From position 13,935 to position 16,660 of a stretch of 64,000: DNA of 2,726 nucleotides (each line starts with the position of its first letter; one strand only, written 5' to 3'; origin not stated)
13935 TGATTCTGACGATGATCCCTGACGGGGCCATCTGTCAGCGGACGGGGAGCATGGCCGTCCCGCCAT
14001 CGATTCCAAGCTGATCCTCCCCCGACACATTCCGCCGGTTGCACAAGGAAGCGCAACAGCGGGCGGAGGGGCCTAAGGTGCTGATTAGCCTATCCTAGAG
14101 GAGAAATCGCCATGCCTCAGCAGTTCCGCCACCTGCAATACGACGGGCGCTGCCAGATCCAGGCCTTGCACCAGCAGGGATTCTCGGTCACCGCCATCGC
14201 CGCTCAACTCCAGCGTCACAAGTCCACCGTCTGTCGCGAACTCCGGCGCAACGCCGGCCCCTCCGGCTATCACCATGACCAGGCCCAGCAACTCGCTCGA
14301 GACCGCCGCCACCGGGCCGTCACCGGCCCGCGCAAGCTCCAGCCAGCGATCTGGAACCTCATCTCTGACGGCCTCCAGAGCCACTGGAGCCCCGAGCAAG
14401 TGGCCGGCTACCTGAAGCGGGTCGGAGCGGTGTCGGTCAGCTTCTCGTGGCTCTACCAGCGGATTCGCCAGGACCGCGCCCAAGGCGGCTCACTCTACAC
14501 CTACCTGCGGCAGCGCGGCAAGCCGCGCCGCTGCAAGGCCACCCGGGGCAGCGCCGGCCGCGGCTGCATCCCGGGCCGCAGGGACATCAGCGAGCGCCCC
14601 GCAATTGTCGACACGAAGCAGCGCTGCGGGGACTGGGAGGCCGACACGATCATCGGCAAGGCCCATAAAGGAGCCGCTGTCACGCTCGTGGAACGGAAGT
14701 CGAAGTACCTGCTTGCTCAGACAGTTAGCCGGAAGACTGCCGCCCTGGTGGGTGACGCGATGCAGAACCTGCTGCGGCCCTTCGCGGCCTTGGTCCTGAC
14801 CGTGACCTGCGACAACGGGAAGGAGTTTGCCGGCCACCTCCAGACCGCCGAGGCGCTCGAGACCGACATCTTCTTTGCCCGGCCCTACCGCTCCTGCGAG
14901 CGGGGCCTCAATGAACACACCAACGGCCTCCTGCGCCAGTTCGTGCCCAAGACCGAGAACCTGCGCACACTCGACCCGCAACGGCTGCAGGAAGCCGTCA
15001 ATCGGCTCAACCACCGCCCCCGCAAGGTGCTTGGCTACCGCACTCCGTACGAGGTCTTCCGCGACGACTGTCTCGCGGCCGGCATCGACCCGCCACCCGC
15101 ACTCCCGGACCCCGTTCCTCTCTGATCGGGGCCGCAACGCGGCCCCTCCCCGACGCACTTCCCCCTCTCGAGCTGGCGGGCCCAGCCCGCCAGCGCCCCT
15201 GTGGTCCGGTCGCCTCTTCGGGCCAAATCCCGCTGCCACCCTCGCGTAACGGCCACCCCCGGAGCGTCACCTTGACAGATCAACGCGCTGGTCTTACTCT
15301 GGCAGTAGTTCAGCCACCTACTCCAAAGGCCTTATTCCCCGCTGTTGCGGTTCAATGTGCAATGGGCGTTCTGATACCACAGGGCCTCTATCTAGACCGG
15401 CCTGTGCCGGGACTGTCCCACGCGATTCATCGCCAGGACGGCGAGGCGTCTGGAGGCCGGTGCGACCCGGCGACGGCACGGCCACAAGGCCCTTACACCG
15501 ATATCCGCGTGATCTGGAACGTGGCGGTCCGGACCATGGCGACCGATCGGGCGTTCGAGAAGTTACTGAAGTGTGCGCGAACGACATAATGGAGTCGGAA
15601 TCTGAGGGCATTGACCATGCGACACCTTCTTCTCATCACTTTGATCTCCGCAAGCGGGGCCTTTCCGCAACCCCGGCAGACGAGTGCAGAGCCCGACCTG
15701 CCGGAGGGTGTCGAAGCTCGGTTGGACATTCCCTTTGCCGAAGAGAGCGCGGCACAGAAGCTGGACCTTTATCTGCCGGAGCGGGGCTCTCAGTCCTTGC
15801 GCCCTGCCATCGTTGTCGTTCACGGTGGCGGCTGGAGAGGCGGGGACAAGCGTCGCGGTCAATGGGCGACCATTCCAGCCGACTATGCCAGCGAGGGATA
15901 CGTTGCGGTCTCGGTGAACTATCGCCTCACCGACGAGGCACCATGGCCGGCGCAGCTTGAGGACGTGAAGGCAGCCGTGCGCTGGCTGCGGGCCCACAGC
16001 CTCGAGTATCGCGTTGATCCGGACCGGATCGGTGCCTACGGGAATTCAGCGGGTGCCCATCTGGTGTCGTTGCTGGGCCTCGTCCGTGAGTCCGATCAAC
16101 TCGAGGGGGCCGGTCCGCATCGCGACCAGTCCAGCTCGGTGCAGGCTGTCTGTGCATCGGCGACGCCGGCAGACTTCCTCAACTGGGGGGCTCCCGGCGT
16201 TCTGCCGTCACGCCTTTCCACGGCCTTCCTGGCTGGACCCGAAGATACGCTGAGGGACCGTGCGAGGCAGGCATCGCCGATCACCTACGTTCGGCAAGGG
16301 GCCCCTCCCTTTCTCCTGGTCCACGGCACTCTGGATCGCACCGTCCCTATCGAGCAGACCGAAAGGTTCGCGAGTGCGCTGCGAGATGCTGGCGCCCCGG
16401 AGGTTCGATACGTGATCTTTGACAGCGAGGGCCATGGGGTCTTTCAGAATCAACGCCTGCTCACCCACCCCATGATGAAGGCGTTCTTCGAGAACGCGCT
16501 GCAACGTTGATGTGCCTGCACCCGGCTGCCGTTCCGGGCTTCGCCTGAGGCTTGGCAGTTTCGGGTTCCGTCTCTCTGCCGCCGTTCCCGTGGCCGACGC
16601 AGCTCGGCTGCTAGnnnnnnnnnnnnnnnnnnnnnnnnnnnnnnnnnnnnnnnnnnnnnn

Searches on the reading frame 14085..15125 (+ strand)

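Call 13: search_protein_families(library=pfam, proteins=[window:14085-15125:+], max_evalue=0.01)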
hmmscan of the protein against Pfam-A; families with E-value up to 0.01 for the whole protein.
window:14085-15125:+ (346 aa): 4 families
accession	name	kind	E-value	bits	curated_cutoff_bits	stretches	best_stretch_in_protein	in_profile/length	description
PF13936.12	HTH_38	-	2e-12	47.1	27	1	15-56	3-44/44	Helix-turn-helix domain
PF00665.32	rve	-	1.3e-08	35.4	32.6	1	184-270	8-102/102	Integrase core domain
PF13384.12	HTH_23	-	9.3e-08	32.1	24.6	1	22-60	7-47/50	Homeodomain-like domain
PF13565.12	HTH_32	-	0.0094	16.9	33.7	1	48-124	1-70/73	Homeodomain-like domain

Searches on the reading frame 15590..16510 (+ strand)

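Call 13: search_protein_families(library=pfam, proteins=[window:15590-16510:+], max_evalue=0.01)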
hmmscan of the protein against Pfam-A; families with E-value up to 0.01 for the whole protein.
window:15590-16510:+ (306 aa): 9 families
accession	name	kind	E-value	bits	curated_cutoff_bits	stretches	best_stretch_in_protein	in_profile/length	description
PF20434.5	BD-FAE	-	3.1e-56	190.7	26.8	1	58-264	1-215/215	BD-FAE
PF07859.19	Abhydrolase_3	-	1.9e-19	70.7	25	1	74-285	1-209/210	alpha/beta hydrolase fold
PF00326.27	Peptidase_S9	-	2.8e-18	66.6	22.6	1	122-305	44-211/213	Prolyl oligopeptidase family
PF00135.34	COesterase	-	1.5e-09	37.8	27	1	58-170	88-208/515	Carboxylesterase family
PF12697.13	Abhydrolase_6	-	2e-06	29.1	26.3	1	74-286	1-208/217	Alpha/beta hydrolase family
PF02129.25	Peptidase_S15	-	3.2e-06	27.5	23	1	58-161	7-111/262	X-Pro dipeptidyl-peptidase (S15 family)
PF08386.16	Abhydrolase_4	-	4e-06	27.3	21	1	232-302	28-93/103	TAP-like protein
PF01738.24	DLH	-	7.5e-05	22.9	21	0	228-289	133-193/217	Dienelactone hydrolase family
PF00561.26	Abhydrolase_1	-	0.0018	18.5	25.8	1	226-285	187-241/245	alpha/beta hydrolase fold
